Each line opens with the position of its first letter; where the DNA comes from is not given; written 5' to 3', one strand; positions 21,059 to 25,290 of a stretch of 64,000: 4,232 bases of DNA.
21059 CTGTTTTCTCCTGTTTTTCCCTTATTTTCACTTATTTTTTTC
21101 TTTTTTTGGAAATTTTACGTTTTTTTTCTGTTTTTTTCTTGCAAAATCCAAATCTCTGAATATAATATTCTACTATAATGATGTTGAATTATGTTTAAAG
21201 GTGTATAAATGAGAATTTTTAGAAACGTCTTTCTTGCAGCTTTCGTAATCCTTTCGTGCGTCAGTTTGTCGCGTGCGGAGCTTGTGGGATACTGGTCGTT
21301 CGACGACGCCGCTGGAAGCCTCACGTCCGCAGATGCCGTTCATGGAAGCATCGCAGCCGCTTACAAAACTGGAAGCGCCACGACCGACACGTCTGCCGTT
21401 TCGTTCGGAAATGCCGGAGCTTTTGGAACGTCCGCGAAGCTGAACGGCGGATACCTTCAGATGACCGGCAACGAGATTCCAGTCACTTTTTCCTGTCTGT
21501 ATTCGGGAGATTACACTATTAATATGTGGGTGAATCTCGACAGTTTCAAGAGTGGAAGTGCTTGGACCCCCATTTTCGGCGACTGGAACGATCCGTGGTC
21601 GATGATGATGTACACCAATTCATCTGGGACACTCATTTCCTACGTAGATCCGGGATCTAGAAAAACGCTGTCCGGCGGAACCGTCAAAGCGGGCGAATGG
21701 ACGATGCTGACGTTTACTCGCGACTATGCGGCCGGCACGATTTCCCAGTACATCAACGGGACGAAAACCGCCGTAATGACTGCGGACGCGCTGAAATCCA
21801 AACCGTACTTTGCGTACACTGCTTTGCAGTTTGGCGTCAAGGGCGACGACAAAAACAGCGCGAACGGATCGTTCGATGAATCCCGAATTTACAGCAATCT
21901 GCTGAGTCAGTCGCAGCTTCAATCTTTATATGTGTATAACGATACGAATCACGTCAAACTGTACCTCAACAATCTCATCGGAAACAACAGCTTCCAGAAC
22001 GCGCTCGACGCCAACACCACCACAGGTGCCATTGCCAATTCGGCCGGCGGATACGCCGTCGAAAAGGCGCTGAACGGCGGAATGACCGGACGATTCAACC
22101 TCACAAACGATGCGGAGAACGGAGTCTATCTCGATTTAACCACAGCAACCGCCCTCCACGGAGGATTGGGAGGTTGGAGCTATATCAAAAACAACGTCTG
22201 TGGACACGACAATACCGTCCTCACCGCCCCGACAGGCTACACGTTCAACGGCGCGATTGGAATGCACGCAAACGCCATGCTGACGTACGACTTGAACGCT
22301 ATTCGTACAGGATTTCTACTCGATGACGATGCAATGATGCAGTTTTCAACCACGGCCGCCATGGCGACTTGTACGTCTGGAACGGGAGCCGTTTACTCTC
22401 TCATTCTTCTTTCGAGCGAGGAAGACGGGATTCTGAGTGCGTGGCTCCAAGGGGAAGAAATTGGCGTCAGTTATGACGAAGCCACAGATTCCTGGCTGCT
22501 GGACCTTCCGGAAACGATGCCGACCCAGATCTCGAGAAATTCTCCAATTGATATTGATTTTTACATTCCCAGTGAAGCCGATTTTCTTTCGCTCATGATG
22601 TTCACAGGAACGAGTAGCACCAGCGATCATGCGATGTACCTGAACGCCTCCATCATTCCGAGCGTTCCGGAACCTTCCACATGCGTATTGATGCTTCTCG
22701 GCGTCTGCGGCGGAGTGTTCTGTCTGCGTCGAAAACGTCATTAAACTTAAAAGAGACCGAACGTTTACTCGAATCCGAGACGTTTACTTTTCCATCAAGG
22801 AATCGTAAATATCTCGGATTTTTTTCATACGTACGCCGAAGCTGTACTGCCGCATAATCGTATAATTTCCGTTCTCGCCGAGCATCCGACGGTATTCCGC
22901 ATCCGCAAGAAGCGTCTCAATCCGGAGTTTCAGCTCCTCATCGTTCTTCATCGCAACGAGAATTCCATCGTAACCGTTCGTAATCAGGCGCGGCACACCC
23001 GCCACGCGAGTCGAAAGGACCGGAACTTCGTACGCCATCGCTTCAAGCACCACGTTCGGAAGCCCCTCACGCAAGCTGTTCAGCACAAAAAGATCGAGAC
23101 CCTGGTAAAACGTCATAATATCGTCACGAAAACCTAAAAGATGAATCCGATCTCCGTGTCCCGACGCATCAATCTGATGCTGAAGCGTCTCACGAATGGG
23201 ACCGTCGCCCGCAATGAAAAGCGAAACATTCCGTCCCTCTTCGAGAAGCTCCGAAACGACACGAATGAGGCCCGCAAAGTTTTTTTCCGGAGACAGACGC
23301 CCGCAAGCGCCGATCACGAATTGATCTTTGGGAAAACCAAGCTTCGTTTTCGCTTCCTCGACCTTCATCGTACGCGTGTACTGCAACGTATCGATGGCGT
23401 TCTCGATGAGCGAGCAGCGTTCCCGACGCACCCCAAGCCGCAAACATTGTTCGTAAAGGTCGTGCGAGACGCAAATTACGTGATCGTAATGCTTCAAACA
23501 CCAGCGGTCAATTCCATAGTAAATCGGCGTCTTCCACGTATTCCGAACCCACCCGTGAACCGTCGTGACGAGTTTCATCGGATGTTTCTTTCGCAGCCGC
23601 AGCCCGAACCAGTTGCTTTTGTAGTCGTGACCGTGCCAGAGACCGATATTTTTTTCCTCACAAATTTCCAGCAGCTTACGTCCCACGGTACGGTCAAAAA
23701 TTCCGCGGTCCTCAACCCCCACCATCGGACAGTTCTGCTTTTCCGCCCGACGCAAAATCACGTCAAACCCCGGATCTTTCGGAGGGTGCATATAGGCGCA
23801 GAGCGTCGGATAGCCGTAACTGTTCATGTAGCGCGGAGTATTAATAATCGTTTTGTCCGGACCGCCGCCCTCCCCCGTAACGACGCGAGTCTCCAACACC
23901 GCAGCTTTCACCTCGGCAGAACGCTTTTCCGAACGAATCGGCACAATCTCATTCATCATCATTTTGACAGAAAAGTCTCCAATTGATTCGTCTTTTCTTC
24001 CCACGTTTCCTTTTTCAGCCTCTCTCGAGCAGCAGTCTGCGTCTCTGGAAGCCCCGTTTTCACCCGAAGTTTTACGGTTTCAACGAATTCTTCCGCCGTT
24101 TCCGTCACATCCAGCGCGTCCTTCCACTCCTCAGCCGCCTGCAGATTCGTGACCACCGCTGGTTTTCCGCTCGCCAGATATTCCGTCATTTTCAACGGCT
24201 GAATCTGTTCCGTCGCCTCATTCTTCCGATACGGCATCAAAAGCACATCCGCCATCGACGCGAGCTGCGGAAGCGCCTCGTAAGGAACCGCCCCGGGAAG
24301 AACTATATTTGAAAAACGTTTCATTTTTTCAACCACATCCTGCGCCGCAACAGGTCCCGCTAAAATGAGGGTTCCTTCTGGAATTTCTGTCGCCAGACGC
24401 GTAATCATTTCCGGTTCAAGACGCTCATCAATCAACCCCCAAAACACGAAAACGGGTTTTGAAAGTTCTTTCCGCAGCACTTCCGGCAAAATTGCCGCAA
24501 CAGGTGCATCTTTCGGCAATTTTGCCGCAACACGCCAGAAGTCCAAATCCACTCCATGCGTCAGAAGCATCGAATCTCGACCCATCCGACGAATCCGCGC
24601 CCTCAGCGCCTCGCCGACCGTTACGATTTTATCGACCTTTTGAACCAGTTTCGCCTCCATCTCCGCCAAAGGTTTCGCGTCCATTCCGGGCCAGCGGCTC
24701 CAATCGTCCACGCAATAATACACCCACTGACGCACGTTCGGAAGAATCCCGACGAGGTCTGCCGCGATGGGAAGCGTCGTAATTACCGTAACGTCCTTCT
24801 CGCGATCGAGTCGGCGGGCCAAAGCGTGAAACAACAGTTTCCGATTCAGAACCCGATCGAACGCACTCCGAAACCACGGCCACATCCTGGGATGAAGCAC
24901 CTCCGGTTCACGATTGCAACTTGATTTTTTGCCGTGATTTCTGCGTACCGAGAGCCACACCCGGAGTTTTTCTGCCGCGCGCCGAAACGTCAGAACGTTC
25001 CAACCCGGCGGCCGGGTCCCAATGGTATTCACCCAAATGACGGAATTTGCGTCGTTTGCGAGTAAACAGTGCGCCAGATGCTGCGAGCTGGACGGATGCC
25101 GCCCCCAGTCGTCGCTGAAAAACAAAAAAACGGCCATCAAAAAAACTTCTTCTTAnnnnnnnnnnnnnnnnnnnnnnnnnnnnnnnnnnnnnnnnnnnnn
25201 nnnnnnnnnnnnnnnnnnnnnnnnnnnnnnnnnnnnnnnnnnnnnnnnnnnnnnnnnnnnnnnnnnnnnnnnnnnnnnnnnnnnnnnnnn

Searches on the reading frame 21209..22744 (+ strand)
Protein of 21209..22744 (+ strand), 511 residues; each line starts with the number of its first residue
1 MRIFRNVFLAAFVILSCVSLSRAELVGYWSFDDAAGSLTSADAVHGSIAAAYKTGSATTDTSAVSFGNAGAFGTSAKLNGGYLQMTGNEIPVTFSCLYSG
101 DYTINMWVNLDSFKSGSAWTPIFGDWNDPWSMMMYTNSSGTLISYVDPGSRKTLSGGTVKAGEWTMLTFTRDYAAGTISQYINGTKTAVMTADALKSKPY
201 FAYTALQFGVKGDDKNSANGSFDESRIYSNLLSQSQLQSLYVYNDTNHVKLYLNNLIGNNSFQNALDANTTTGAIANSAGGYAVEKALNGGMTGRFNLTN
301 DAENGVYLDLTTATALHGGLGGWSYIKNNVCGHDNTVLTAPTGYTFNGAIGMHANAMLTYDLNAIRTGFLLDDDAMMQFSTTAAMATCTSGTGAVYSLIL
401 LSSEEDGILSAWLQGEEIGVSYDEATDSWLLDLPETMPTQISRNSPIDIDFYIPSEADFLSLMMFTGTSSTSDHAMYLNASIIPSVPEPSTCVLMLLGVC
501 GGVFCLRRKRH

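Call 51: search_protein_families(library=pfam, proteins=[window:21209-22744:+], max_evalue=0.00001)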
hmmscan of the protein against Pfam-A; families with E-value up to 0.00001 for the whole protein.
window:21209-22744:+ (511 aa): 1 family
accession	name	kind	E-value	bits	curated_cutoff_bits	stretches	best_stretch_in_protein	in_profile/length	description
PF13385.13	Laminin_G_3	-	3.3e-17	63.5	27.6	1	93-237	10-150/151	Concanavalin A-like lectin/glucanases superfamily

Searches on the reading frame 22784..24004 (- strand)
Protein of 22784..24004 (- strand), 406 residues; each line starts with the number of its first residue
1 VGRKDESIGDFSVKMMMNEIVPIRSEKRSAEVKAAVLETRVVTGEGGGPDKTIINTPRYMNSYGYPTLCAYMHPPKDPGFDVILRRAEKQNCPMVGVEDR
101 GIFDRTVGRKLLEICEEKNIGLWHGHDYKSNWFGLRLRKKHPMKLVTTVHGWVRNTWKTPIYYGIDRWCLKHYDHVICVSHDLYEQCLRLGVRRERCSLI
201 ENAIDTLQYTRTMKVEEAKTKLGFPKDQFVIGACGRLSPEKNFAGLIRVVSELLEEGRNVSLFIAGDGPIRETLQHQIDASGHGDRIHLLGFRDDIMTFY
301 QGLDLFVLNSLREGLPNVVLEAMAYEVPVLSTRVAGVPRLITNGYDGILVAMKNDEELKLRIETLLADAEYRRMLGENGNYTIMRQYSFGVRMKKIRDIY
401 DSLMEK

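Call 51: search_protein_families(library=pfam, proteins=[window:22784-24004:-], max_evalue=0.00001)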
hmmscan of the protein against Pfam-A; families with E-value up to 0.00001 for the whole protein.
window:22784-24004:- (406 aa): 6 families
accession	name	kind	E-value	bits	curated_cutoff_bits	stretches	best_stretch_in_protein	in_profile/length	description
PF00534.26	Glycos_transf_1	-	5.2e-40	137.2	26.4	1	216-379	3-169/172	Glycosyl transferases group 1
PF13692.12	Glyco_trans_1_4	-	4.4e-33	115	27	1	229-368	2-142/142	Glycosyl transferases group 1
PF13439.12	Glyco_transf_4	-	3.9e-19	69.7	28.5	1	94-206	47-168/170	Glycosyltransferase Family 4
PF13579.12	Glyco_trans_4_4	-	3.8e-15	57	29.7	1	101-202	53-157/158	Glycosyl transferase 4-like domain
PF13524.12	Glyco_trans_1_2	-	1.1e-06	29.1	25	1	294-397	38-143/144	Glycosyl transferase-like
PF20706.3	GT4-conflict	-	2.3e-06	27.3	26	1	171-344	145-323/385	Family 4 Glycosyltransferase in conflict systems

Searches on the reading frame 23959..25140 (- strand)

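Call 51: search_protein_families(library=pfam, proteins=[window:23959-25140:-], max_evalue=0.00001)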
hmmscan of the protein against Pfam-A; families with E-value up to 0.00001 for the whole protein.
window:23959-25140:- (393 aa): 1 family
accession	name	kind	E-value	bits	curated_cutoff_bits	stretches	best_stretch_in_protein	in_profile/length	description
PF13692.12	Glyco_trans_1_4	-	1.2e-09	39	27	1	247-356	25-136/142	Glycosyl transferases group 1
